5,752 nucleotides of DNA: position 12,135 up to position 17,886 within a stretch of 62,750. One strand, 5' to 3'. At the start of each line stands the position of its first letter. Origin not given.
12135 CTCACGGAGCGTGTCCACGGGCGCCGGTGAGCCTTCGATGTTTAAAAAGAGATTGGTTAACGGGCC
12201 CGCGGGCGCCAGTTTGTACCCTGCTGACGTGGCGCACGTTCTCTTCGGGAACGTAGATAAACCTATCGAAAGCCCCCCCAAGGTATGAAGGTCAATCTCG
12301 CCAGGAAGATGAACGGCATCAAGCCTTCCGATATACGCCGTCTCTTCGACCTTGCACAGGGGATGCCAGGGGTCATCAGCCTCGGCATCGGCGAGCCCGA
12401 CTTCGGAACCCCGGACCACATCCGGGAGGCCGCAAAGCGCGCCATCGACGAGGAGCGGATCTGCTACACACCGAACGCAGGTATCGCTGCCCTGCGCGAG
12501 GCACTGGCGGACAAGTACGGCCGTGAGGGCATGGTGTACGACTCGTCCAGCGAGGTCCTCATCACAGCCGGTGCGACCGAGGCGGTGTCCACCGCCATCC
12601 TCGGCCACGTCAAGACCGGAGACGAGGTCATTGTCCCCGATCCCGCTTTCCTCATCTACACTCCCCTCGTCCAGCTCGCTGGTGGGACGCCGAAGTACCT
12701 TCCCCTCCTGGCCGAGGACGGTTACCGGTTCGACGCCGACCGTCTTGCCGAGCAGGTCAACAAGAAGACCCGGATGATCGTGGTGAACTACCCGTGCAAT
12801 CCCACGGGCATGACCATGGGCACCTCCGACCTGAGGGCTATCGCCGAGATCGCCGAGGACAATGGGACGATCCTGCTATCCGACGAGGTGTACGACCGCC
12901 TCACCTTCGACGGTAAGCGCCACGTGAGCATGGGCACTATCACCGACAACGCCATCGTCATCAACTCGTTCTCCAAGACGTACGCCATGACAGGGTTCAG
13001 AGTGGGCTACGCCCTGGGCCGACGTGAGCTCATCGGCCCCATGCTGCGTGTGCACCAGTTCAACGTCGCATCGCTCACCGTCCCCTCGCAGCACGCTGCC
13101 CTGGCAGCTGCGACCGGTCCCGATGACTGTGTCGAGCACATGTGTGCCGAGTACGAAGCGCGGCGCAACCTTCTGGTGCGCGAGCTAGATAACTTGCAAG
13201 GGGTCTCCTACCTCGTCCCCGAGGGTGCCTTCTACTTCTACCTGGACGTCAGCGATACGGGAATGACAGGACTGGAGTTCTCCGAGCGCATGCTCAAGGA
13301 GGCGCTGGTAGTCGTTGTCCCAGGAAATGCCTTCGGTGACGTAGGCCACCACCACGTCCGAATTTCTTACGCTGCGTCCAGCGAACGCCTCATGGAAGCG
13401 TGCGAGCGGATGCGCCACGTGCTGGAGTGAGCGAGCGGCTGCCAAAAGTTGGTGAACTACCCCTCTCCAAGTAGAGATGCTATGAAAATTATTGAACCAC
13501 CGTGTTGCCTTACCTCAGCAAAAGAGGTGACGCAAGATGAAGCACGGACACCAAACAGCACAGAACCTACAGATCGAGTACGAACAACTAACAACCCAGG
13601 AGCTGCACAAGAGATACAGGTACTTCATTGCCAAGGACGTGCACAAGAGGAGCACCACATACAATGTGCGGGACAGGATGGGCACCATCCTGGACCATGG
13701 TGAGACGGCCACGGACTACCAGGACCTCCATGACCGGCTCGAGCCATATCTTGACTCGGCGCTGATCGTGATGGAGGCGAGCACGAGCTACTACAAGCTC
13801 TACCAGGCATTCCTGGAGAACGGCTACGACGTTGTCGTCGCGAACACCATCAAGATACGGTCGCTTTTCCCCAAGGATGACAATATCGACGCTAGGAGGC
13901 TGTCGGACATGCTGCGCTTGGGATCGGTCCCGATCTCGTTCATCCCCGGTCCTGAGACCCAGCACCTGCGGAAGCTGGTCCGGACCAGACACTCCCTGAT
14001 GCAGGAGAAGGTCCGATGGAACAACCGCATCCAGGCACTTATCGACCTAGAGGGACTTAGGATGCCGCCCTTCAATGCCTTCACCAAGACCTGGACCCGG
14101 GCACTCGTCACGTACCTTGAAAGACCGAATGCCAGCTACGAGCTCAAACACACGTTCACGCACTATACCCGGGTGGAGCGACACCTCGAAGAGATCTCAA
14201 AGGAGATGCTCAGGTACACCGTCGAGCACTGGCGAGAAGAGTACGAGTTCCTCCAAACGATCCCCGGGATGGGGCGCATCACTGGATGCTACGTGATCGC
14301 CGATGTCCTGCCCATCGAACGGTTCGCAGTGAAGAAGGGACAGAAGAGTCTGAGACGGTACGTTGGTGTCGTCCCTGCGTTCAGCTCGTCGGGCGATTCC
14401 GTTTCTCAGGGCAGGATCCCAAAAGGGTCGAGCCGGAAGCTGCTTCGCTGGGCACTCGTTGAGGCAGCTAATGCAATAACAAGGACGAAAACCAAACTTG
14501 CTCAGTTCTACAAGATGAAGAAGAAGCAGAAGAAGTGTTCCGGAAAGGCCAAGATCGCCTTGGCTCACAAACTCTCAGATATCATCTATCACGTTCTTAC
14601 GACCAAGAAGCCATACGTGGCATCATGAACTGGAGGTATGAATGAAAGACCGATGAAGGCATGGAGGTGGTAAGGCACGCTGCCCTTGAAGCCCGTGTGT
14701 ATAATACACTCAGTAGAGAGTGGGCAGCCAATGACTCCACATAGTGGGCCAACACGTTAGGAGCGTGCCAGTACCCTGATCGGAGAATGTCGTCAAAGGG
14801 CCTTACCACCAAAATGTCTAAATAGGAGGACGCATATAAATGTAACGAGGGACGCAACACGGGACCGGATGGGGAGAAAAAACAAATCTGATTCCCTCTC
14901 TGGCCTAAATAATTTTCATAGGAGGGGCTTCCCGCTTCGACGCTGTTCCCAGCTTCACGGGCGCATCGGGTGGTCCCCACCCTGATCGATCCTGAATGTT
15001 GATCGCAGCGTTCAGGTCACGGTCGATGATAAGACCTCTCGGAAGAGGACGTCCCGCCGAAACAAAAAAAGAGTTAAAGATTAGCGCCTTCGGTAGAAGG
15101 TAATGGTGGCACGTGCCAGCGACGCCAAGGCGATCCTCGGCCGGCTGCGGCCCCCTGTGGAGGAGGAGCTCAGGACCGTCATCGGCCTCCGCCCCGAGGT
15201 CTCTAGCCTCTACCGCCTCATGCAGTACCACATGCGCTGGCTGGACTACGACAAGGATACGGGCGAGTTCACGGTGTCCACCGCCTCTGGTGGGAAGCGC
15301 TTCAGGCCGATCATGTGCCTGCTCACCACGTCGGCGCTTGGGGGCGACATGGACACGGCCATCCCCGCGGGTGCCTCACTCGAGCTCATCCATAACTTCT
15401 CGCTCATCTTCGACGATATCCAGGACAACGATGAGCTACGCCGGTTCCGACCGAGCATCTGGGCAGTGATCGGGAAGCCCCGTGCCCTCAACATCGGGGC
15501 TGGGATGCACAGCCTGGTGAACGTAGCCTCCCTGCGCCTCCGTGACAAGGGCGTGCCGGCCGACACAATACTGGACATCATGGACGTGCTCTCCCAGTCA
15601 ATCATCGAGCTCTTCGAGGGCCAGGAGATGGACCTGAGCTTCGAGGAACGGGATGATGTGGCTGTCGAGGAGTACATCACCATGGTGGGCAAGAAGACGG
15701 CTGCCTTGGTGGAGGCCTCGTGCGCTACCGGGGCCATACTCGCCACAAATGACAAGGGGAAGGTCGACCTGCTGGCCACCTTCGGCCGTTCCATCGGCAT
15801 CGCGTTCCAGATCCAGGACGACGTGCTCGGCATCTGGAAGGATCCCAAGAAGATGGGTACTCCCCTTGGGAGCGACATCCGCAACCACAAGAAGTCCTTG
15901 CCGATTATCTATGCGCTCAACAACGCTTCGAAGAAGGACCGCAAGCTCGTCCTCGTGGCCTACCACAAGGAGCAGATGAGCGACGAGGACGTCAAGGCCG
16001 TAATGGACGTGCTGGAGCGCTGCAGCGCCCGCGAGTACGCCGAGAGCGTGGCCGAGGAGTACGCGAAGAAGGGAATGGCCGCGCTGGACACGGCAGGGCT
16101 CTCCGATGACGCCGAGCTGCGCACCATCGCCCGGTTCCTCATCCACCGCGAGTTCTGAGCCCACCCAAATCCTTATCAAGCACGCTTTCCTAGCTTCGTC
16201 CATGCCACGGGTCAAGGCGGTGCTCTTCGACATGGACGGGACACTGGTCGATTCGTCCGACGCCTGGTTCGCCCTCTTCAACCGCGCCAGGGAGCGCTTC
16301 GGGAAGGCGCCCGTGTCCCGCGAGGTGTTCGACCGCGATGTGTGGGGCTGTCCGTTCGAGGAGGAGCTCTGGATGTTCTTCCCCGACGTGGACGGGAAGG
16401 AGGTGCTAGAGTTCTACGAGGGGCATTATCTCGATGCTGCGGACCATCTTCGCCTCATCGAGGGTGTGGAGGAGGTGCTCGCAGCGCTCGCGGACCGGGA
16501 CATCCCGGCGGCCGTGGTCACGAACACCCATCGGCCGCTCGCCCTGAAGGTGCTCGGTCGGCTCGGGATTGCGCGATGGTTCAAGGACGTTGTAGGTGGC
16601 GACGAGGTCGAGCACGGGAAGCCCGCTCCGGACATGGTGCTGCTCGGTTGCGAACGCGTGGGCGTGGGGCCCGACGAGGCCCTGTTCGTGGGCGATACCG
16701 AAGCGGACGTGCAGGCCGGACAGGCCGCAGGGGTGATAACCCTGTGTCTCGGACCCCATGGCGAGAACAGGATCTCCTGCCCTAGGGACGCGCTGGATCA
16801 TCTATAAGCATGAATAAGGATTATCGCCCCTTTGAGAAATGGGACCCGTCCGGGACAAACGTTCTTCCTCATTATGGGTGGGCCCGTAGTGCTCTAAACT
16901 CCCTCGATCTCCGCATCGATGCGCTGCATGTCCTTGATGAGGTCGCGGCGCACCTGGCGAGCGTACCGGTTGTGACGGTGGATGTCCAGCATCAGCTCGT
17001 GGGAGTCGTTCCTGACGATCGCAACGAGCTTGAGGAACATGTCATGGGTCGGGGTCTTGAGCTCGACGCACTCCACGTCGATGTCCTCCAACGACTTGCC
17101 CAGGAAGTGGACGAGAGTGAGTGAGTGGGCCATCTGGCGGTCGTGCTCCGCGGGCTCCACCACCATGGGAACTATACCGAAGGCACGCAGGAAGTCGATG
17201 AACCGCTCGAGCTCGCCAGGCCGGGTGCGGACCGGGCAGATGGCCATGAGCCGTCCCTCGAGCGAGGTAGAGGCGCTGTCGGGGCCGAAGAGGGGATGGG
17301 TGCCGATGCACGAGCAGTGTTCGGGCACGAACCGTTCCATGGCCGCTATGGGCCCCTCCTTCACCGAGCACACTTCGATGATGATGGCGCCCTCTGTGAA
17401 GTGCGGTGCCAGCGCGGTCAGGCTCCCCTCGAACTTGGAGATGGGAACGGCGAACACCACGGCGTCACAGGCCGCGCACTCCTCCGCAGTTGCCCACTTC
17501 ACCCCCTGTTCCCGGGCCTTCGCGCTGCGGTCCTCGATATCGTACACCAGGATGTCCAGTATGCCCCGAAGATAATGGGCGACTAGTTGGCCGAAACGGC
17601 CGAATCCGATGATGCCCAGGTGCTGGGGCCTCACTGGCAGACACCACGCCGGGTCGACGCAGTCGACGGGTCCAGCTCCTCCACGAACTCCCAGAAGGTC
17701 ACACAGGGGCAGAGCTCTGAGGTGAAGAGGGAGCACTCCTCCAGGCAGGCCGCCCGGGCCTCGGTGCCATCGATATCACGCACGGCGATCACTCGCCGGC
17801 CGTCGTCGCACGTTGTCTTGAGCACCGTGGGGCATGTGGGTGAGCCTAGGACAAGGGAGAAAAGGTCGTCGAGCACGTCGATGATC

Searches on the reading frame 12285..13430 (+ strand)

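Call 13: search_protein_families(library=pfam, proteins=[window:12285-13430:+], max_evalue=0.1)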
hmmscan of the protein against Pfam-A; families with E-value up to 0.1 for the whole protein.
window:12285-13430:+ (381 aa): 5 families
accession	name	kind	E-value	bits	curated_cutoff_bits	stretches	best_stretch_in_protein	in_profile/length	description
PF00155.27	Aminotran_1_2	-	7.1e-68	229.8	19.7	1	29-375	2-360/361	Aminotransferase class I and II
PF01041.23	DegT_DnrJ_EryC1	-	1.1e-05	25.2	19.8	1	89-201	40-146/360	DegT/DnrJ/EryC1/StrS aminotransferase family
PF00266.25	Aminotran_5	-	2.9e-05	23.7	21.5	1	86-203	59-178/371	Aminotransferase class-V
PF01053.26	Cys_Met_Meta_PP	-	9e-05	21.6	27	1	90-202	69-175/381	Cys/Met metabolism PLP-dependent enzyme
PF01212.27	Beta_elim_lyase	-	0.0036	17.1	27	1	47-200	15-168/288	Beta-eliminating lyase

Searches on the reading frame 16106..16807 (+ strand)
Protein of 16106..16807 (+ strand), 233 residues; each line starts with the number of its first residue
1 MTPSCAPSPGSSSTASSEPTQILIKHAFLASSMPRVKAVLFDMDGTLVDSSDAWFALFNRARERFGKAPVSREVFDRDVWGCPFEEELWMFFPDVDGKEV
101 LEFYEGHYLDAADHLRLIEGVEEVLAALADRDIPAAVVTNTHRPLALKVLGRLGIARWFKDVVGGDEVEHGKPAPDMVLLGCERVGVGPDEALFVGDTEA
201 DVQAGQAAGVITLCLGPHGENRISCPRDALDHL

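Call 13: search_protein_families(library=pfam, proteins=[window:16106-16807:+], max_evalue=0.1)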
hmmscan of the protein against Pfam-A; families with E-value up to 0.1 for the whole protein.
window:16106-16807:+ (233 aa): 9 families
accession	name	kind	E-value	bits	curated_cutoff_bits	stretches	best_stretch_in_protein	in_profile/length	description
PF13419.12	HAD_2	-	1.7e-37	129.7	23.8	1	39-212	1-175/178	Haloacid dehalogenase-like hydrolase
PF00702.32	Hydrolase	-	4.5e-34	119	26.4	1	36-209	1-191/191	haloacid dehalogenase-like hydrolase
PF12710.13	HAD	-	6.2e-12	46.8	27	1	39-204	1-187/189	haloacid dehalogenase-like hydrolase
PF13242.12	Hydrolase_like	-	1.8e-07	31.4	22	1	171-212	3-45/75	HAD-hyrolase-like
PF13344.12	Hydrolase_6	-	0.00018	21.9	27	1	116-145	14-43/101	Haloacid dehalogenase-like hydrolase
PF12689.13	Acid_PPase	-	0.00091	19.6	27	1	88-161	14-97/169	Acid Phosphatase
PF22564.2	HAAS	-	0.013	16.3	27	1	93-129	14-47/55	HAAS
PF08938.16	HBS1_N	-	0.014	16.2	26.4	0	98-134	7-43/78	HBS1 N-terminus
PF06941.18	NT5C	-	0.049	14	24.8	1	39-140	4-90/180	5' nucleotidase, deoxy (Pyrimidine), cytosolic type C protein (NT5C)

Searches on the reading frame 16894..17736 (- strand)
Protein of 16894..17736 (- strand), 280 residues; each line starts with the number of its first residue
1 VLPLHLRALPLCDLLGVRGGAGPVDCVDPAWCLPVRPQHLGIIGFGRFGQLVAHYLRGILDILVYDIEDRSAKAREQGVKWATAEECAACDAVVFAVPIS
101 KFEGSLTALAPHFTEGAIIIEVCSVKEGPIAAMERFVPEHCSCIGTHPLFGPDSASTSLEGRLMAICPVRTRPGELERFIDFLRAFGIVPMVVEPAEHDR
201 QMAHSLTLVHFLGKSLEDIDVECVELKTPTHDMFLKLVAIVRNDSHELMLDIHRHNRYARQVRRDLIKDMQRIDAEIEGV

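Call 13: search_protein_families(library=pfam, proteins=[window:16894-17736:-], max_evalue=0.1)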
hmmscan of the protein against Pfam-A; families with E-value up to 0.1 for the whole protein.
window:16894-17736:- (280 aa): 5 families
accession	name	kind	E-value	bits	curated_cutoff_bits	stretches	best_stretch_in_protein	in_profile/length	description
PF02153.23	PDH_N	-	4.4e-19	68.9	26.5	1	62-187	14-149/154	Prephenate dehydrogenase, nucleotide-binding domain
PF02826.25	2-Hacid_dh_C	-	8.3e-07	29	25.1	1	35-101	34-103/178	D-isomer specific 2-hydroxyacid dehydrogenase, NAD binding domain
PF03807.23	F420_oxidored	-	9.6e-05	23.4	21.6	1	40-122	2-91/94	NADP oxidoreductase coenzyme F420-dependent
PF02254.24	TrkA_N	-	0.032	15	23.8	1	42-82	3-45/116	TrkA-N domain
PF03720.21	UDPG_MGDP_dh_C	-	0.047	14.5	30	0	62-122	33-97/103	UDP-glucose/GDP-mannose dehydrogenase family, UDP binding domain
